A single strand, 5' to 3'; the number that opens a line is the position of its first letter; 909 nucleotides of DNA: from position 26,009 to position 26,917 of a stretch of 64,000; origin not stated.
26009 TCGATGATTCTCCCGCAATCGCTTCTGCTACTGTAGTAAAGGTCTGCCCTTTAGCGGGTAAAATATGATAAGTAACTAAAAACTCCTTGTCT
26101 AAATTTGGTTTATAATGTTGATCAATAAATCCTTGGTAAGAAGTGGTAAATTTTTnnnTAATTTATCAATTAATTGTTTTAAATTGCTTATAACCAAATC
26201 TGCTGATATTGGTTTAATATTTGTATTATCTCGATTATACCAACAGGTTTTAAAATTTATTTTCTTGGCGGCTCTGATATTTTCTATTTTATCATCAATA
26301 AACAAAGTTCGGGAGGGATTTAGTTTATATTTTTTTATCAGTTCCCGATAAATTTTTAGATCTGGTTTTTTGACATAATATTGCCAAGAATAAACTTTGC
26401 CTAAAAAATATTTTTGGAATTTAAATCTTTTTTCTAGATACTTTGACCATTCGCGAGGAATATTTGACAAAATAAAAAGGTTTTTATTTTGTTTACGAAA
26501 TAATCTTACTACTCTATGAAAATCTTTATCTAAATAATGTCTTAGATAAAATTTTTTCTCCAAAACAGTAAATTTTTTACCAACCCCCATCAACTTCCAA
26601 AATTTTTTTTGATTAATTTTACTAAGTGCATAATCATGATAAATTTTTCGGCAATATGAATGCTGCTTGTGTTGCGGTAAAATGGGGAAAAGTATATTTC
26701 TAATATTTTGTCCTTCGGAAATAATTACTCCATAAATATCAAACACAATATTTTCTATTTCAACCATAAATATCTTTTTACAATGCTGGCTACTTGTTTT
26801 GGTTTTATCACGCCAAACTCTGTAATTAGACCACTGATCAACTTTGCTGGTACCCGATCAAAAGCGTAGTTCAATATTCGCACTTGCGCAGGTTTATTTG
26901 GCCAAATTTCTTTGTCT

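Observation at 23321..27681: Archaeal-type AMP/nucleoside salvage operon with form II/III RuBisCO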

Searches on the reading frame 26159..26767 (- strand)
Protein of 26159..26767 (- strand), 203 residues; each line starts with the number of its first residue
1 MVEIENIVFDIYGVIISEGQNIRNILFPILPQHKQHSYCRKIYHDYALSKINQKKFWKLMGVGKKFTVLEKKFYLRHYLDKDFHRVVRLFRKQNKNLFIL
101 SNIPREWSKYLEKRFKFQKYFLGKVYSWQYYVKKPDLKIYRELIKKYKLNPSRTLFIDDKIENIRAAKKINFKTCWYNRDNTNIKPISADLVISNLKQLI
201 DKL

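Call 3: search_protein_families(library=pfam, proteins=[window:26159-26767:-])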
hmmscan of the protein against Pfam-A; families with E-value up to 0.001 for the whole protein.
window:26159-26767:- (203 aa): 3 families
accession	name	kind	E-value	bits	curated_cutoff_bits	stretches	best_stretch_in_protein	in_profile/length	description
PF00702.32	Hydrolase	-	2.8e-13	51.1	26.4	1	5-170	2-190/191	haloacid dehalogenase-like hydrolase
PF13419.12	HAD_2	-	7.6e-12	46.1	23.8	1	81-176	82-177/178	Haloacid dehalogenase-like hydrolase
PF13242.12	Hydrolase_like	-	0.00018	21.8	22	1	133-198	3-74/75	HAD-hyrolase-like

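Call 4: search_protein_families(library=ncbifam, proteins=[window:26159-26767:-])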
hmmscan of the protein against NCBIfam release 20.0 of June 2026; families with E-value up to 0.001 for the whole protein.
window:26159-26767:- (203 aa): 13 families
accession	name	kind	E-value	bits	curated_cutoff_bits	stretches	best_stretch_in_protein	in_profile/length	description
TIGR01509.1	HAD-SF-IA-v3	subfamily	3.6e-15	56.5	29.4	1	65-177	46-154/154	HAD-IA family hydrolase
TIGR02247.1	HAD-1A3-hyp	subfamily_domain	1.2e-09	38.2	125.4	1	85-185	101-203/211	epoxide hydrolase N-terminal domain-like phosphatase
TIGR02252.1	DREG-2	subfamily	1.3e-09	38.2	155.2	1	79-175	106-202/203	HAD hydrolase, REG-2-like, family IA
NF006991.0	PRK09456.1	equivalog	2.2e-09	37.3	295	1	82-176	88-183/199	glucose-1-phosphatase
TIGR01993.1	Pyr-5-nucltdase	equivalog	6.8e-09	35.8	142.9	1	95-175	98-181/183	pyrimidine 5'-nucleotidase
TIGR02254.1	YjjG_YfnB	equivalog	3.1e-08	33.4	159.9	1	91-201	110-221/223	YjjG family noncanonical pyrimidine nucleotidase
TIGR01428.1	HAD_type_II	equivalog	1.5e-07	31.6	125.4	1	84-182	97-195/197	haloacid dehalogenase type II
TIGR02253.1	CTE7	subfamily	1.5e-07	31.4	169.75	1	52-199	70-220/221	TIGR02253 family HAD-type hydrolase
NF009695.0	PRK13222.1-2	equivalog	5.3e-07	29.4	225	1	86-201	102-220/226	phosphoglycolate phosphatase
TIGR01662.1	HAD-SF-IIIA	subfamily_domain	4.7e-06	26.7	44.6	1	80-179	27-140/141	HAD-IIIA family hydrolase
NF006976.0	PRK09449.1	equivalog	5.9e-06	26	183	1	97-200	113-219/225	pyrimidine 5'-nucleotidase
TIGR01691.1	enolase-ppase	equivalog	1.9e-05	24.2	128.1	1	133-182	155-204/224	acireductone synthase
NF009698.0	PRK13223.1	equivalog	8.3e-05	21.9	466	1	86-200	109-226/272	phosphoglycolate phosphatase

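Call 16: search_solved_structures(query=window:26159-26767:-, max_evalue=0.01, show_alignments=3)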
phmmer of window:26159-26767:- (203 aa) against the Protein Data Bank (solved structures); distinct sequences matched with E-value up to 0.01: 20.
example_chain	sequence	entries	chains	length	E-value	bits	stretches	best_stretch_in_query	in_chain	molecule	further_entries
9m7d_A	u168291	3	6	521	1e-15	61.1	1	85-187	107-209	Haloacid dehalogenase superfamily, subfamily IA, variant 3 with third motif having DD or E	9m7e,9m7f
9mhs_B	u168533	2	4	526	1.1e-15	61.1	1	85-187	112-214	Drimenol Synthase | Haloacid dehalogenase superfamily, subfamily IA, variant 3 with third motif having DD or E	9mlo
4jb3_A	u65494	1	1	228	6.4e-07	32.4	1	4-175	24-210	Haloacid dehalogenase-like hydrolase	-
2hoq_A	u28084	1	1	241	7.8e-07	32.2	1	90-201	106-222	Putative HAD-hydrolase PH1655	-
2i6x_A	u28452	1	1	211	1.9e-06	30.9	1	4-178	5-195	Hydrolase, haloacid dehalogenase-like family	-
8pno_A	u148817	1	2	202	1.2e-05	28.2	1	86-185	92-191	Alpha-D-glucose 1-phosphate phosphatase YihX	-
8pne_A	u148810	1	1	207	1.3e-05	28.2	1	86-185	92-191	Alpha-D-glucose 1-phosphate phosphatase YihX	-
2b0c_A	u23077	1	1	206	1.4e-05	28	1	86-184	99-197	putative phosphatase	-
3cnh_A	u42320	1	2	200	0.00052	23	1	93-172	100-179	Hydrolase family protein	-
4f72_A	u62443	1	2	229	0.00061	22.7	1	110-174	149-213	Putative haloacid dehalogenase-like hydrolase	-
3qnm_A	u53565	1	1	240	0.0008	22.3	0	91-201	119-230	Haloacid dehalogenase-like hydrolase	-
4dcc_A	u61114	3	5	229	0.00086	22.2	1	110-174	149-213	Putative haloacid dehalogenase-like hydrolase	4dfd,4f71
7ef6_A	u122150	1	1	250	0.0013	21.7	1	132-180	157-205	Xanthosine monophosphate phosphatase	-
7ef7_A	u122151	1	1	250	0.0013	21.7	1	132-180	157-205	At2g32150/F22D22.10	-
2om6_A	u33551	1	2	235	0.002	21.1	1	104-189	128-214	Probable phosphoserine phosphatase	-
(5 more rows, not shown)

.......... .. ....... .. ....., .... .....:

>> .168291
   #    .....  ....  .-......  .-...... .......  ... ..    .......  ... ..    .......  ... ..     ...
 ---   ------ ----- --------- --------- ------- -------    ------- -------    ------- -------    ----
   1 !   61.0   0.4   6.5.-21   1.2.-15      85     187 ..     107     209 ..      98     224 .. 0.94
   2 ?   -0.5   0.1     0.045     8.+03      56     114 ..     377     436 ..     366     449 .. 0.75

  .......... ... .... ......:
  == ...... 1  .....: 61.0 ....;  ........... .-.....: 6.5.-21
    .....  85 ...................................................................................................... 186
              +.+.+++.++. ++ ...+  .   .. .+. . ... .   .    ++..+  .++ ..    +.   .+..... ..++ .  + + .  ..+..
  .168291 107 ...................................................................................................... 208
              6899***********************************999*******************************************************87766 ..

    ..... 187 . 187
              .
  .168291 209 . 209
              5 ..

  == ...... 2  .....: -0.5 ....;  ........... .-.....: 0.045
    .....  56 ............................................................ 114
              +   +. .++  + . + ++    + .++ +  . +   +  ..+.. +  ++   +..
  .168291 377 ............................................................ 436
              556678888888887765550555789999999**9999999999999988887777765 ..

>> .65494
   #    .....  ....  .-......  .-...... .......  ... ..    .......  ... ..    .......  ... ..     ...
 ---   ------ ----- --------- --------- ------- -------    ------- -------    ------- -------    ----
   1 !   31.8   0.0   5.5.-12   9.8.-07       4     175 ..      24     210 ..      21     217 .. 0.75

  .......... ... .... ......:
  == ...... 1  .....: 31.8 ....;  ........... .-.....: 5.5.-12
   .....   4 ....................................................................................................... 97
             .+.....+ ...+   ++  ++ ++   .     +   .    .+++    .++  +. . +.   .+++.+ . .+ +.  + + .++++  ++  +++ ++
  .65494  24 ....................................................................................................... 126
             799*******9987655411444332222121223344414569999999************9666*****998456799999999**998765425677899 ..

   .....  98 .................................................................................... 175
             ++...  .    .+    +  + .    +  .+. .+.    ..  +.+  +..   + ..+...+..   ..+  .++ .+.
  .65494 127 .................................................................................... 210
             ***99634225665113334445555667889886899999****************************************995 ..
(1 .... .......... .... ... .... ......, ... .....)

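Call 18: list_cluster_members(proteins=[P0001, P0002, P0005, P0009, window:26159-26767:-, window:26758-27681:-, window:23324-24817:-])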
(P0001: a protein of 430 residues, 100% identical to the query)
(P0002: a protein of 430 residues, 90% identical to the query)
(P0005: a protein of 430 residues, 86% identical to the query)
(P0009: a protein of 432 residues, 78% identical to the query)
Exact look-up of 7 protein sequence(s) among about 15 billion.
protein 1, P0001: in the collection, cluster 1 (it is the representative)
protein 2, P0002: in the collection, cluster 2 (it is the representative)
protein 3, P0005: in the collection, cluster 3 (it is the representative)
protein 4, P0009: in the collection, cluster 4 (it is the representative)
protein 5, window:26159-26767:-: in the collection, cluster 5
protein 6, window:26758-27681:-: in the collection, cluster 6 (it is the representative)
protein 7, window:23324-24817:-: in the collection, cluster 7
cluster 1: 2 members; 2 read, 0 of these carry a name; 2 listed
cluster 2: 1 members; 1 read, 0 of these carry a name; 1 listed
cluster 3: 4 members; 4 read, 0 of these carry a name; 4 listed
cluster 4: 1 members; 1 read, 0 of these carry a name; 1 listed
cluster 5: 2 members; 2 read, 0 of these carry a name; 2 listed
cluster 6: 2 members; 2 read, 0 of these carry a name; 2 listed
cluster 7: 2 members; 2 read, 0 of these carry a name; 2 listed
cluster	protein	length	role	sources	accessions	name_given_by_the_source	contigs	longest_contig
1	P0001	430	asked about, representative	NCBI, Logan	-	-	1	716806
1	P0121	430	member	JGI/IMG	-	-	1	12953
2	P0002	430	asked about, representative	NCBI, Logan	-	-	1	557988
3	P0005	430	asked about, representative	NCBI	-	-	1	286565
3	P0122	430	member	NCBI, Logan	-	-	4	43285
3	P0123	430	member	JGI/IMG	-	-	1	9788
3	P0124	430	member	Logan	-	-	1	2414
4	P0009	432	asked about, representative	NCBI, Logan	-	-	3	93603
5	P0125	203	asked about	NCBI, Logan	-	-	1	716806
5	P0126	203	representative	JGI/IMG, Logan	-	-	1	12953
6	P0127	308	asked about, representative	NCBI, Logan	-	-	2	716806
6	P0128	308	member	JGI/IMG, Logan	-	-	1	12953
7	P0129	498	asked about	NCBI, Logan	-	-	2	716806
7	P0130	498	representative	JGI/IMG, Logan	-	-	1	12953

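Call 23: find_homologous_proteins(query=window:26159-26767:-, max_evalue=0.001)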
Query window:26159-26767:- (203 aa): 13 proteins with E <= 0.001 among 129 candidates.
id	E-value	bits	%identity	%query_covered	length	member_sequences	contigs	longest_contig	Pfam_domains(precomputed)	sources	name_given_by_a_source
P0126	1.3e-126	438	98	100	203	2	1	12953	PF13419.13,PF00702.33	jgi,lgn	-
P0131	1.2e-76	275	60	99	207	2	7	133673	PF13419.13,PF00702.33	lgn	-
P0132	7.7e-68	246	57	98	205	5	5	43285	PF13419.13,PF00702.33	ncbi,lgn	-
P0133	2.7e-67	244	60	98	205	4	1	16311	PF13419.13,PF00702.33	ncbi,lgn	-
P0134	3.6e-61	224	52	98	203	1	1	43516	PF13419.13,PF00702.33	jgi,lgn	jgi:putative hydrolase of the HAD superfamily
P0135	1.2e-14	72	30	86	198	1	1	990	PF13419.13,PF00702.33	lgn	-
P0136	3.9e-14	71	42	41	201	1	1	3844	PF13419.13,PF00702.33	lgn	-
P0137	1.3e-10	59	31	86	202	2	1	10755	PF13419.13,PF00702.33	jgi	jgi:2-haloacid dehalogenase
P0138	1.2e-9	56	38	52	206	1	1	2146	PF13419.13,PF00702.33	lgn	-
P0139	4.2e-8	51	40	43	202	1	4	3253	PF13419.13,PF00702.33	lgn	-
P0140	2.4e-7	49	35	54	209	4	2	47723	PF13419.13,PF00702.33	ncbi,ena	-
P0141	2.7e-6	45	29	91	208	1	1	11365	PF13419.13,PF00702.33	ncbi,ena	-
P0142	1.1e-5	43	29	81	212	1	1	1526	PF13419.13,PF00702.33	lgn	-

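Call 26: find_encoding_contigs(protein=P0140, flank=6000, max_places=2)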
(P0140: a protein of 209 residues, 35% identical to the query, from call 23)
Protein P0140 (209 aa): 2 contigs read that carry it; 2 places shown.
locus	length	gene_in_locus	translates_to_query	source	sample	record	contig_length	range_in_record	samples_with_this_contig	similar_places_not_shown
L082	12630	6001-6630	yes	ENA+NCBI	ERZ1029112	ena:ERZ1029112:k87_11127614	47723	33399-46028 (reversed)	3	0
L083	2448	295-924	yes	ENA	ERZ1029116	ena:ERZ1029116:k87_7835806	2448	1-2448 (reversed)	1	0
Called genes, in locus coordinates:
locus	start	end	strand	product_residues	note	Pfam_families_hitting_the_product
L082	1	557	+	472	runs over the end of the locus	PF00171:Aldedh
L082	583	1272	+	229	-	-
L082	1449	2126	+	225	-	-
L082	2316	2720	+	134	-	PF14262:Cthe_2159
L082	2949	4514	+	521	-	PF08757:CotH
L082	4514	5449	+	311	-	-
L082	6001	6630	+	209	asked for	PF00702:Hydrolase, PF13419:HAD_2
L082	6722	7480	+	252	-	PF17774:YlmH_RBD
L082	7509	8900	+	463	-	PF00209:SNF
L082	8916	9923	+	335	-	PF01368:DHH, PF02272:DHHA1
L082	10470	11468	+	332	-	PF04392:ABC_sub_bind, PF13407:Peripla_BP_4 (faint)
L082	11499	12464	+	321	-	PF02653:BPD_transp_2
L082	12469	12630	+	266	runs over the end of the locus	PF00005:ABC_tran, PF02463:SMC_N (faint), PF13304:AAA_21 (faint)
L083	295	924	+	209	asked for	PF00702:Hydrolase, PF13419:HAD_2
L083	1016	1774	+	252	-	PF17774:YlmH_RBD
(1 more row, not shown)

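Call 27: find_encoding_contigs(protein=P0137, flank=6000, max_places=2)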
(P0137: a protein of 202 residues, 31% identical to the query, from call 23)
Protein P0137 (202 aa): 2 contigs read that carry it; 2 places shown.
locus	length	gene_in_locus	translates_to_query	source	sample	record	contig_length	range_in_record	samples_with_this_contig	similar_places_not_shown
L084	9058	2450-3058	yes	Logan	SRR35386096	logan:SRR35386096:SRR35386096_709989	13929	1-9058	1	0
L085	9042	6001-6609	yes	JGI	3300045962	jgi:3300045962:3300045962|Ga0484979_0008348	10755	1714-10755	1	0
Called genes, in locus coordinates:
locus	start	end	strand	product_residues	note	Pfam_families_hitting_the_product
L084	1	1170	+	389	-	?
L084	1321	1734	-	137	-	-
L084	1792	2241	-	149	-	-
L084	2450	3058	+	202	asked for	PF00702:Hydrolase, PF13419:HAD_2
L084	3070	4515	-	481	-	PF01546:Peptidase_M20, PF07687:M20_dimer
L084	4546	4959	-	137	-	PF06491:Disulph_isomer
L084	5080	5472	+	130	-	-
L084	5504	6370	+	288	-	PF19089:DUF5777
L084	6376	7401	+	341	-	PF00034:Cytochrom_C (faint), PF13442:Cytochrome_CBB3 (weak)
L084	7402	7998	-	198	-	PF09837:DUF2064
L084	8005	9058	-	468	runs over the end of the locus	PF25919:BSH_CusB (faint), PF00364:Biotin_lipoyl (faint), PF25917:BSH_RND, PF25973:BSH_CzcB (weak), PF25876:HH_MFP_RND (weak), PF25990:Beta-barrel_YknX, PF26002:Beta-barrel_AprE (weak), PF25989:YknX_C (weak), +1 more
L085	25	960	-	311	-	PF13793:Pribosyltran_N, PF00156:Pribosyltran, PF14572:Pribosyl_synth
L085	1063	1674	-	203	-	-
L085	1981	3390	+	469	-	PF01145:Band_7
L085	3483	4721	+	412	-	PF01244:Peptidase_M19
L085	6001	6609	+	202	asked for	PF00702:Hydrolase, PF13419:HAD_2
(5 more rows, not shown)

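Call 28: find_encoding_contigs(protein=P0141, flank=6000, max_places=2)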
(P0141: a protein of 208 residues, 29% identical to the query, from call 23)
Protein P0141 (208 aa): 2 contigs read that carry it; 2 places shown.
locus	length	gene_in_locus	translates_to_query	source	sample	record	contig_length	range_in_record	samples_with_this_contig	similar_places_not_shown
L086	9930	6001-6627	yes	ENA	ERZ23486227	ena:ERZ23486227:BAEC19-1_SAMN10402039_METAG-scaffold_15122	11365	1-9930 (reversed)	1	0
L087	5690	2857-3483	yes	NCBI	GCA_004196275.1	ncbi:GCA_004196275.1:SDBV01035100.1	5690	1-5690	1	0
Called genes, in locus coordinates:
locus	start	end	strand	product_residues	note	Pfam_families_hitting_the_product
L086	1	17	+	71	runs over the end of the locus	-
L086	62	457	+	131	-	-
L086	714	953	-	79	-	PF01599:Ribosomal_S27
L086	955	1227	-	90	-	PF01282:Ribosomal_S24e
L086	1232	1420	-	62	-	PF06093:Spt4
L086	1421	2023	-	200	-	PF03876:SHS2_Rpb7-N, PF00575:S1 (weak)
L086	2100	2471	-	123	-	PF13638:PIN_4 (faint), PF18477:PIN_9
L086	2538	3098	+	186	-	-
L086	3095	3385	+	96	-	-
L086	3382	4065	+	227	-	PF11848:DUF3368 (faint)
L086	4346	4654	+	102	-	PF01022:HTH_5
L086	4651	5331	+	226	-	-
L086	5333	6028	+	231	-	-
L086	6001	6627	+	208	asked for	PF00702:Hydrolase, PF13419:HAD_2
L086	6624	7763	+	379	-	PF00266:Aminotran_5, PF01212:Beta_elim_lyase (weak), PF01041:DegT_DnrJ_EryC1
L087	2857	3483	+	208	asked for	PF00702:Hydrolase, PF13419:HAD_2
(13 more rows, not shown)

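Call 59: predict_structure(alignment_id=A3)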
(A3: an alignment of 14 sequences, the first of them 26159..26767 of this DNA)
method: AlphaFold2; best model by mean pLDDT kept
length: 203 residues; sequences in the alignment: 14
mean_pLDDT: 90.9   pTM: 0.89
mean pLDDT of the five models: 90.9, 90.6, 89.7, 89.5, 88.2
residues with pLDDT >= 90: 143; 70-90: 49; 50-70: 11; < 50: 0
segments of 3 or more residues with pLDDT < 50: none
pLDDT, mean of each block of 10 residues (from residue 1): 89 90 74 67 92 90 82 91 95 96 95 95 97 97 98 97 97 95 90 93 83
secondary structure, 60 per line:
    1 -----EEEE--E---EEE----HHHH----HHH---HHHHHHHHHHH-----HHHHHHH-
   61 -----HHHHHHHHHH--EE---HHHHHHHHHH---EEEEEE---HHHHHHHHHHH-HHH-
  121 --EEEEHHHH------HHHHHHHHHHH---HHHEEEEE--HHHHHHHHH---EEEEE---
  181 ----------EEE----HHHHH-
elements in order: E6-9 E16-18 H23-26 H37-47 H53-59 H66-75 H83-92 E96-101 H105-115 E123-126 H127-130 H137-147 E154-158 H161-169 E173-177 E191-193 H198-202

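Call 61: fold_search(model_id=the predicted structure, library=pdb)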
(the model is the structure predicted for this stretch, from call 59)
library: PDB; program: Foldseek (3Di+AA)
matches with E <= 10: 1070; with E <= 0.001: 341
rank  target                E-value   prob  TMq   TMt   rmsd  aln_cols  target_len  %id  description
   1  1zrm                  8.3e-12  1.00  0.74  0.69   4.8       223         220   18  CRYSTAL STRUCTURE OF THE REACTION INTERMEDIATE OF L-2-HALOACID DEHALOGENASE WITH 2-CHLORO-N-BUTYRATE (released 1999-03-23)
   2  9m7d_A                6.4e-11  1.00  0.72  0.30   9.8       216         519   25  Crystal structure of AsDMS D333N mutant (released 2025-09-10)
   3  2no4_A                9.8e-11  1.00  0.72  0.65   5.6       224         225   18  Crystal Structure analysis of a Dehalogenase (released 2007-09-25)
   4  2no4_B                1.0e-10  1.00  0.74  0.67   4.7       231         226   17  Crystal Structure analysis of a Dehalogenase (released 2007-09-25)
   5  2no5_A                1.3e-10  1.00  0.73  0.66   4.6       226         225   16  Crystal Structure analysis of a Dehalogenase with intermediate complex (released 2007-09-25)
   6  9m7e_A                1.4e-10  1.00  0.71  0.30   9.8       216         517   25  Crystal structure of AsDMS D333N mutant in complex with drimenyl phosphate (released 2025-09-10)
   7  1jud                  1.5e-10  1.00  0.75  0.70   4.5       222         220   17  L-2-HALOACID DEHALOGENASE (released 1996-12-07)
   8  1aq6_A                1.8e-10  1.00  0.67  0.57   6.9       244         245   16  STRUCTURE OF L-2-HALOACID DEHALOGENASE FROM XANTHOBACTER AUTOTROPHICUS (released 1998-01-28)
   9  3um9_A                1.9e-10  1.00  0.74  0.67   5.1       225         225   19  Crystal Structure of the Defluorinating L-2-Haloacid Dehalogenase Bpro0530 (released 2012-11-14)
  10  1qq6_A                2.0e-10  1.00  0.69  0.59   6.5       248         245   15  STRUCTURE OF L-2-HALOACID DEHALOGENASE FROM XANTHOBACTER AUTOTROPHICUS WITH CHLOROACETIC ACID COVALENTLY BOUND (released 1999-10-25)
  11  9m7e_B                2.9e-10  1.00  0.70  0.29   4.3       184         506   27  Crystal structure of AsDMS D333N mutant in complex with drimenyl phosphate (released 2025-09-10)
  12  9m7f_A                2.9e-10  1.00  0.72  0.31   9.8       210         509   26  Crystal structure of AsDMS D333N mutant in complex with farnesyl pyrophosphate (released 2025-09-10)
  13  9m7f_B                2.9e-10  1.00  0.71  0.30  10.1       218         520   26  Crystal structure of AsDMS D333N mutant in complex with farnesyl pyrophosphate (released 2025-09-10)
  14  1qq5_A                2.9e-10  1.00  0.69  0.59   6.7       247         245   16  STRUCTURE OF L-2-HALOACID DEHALOGENASE FROM XANTHOBACTER AUTOTROPHICUS (released 1999-10-25)
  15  4knw_A                3.3e-10  1.00  0.71  0.61   6.4       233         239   14  The crystal structure of human HDHD4 IN COMPLEX WITH MAGNESIUM AND THE PHOSPHATE MIMETIC VANADATE (released 2013-06-26)
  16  4dcc                  6.0e-10  1.00  0.72  0.72   2.8       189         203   19  Crystal structure of had family enzyme bt-2542 from bacteroides thetaiotaomicron (target efi-501088) (released 2012-02-22)
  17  4f71_B                6.0e-10  1.00  0.68  0.69   3.7       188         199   20  Crystal structure of had family enzyme bt-2542 (target efi-501088) from Bacteroides thetaiotaomicron, wild-type protei (released 2012-06-20)
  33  4f71_A                1.9e-09  1.00  0.70  0.72   4.1       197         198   19  Crystal structure of had family enzyme bt-2542 (target efi-501088) from Bacteroides thetaiotaomicron, wild-type protei (released 2012-06-20)
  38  4f72_A                2.0e-09  1.00  0.71  0.74   3.5       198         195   18  Crystal structure of had family enzyme bt-2542 (target efi-501088) from Bacteroides thetaiotaomicron, asp12ala mutant, (released 2012-06-20)
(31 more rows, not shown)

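Call 66: find_encoding_contigs(protein=P0131, flank=6000, max_places=2)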
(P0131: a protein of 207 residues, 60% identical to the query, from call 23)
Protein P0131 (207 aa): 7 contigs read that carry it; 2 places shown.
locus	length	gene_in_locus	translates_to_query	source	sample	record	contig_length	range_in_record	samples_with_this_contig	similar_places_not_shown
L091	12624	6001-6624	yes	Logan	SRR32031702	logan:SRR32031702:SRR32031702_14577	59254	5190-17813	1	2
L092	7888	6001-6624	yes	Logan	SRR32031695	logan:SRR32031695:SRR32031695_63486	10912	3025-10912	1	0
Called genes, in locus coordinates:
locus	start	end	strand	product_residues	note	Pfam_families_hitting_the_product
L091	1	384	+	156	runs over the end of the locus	PF00578:AhpC-TSA, PF08534:Redoxin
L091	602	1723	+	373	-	PF04545:Sigma70_r4, PF05066:HARE-HTH (weak)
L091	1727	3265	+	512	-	-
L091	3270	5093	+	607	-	PF01935:DUF87 (faint), PF10412:TrwB_AAD_bind, PF12696:TraG-D_C (weak), PF23477:zf_Tbcl_2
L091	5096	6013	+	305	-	PF01008:IF-2B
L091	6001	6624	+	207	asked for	PF00702:Hydrolase, PF13419:HAD_2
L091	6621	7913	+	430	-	PF02788:RuBisCO_large_N, PF00016:RuBisCO_large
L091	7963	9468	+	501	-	PF02885:Glycos_trans_3N (weak), PF00591:Glycos_transf_3, PF07831:PYNP_C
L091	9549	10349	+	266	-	PF02673:BacA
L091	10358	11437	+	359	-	PF02540:NAD_synthase (weak), PF03054:tRNA_Me_trans, PF20259:tRNA_Me_trans_M, PF20258:tRNA_Me_trans_C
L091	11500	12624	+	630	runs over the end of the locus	PF01411:tRNA-synt_2c, PF07973:tRNA_SAD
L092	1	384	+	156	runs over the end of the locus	PF00578:AhpC-TSA, PF08534:Redoxin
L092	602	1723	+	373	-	PF04545:Sigma70_r4, PF05066:HARE-HTH (weak)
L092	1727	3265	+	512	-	-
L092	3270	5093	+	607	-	PF01935:DUF87 (faint), PF10412:TrwB_AAD_bind, PF12696:TraG-D_C (weak), PF23477:zf_Tbcl_2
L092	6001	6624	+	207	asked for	PF00702:Hydrolase, PF13419:HAD_2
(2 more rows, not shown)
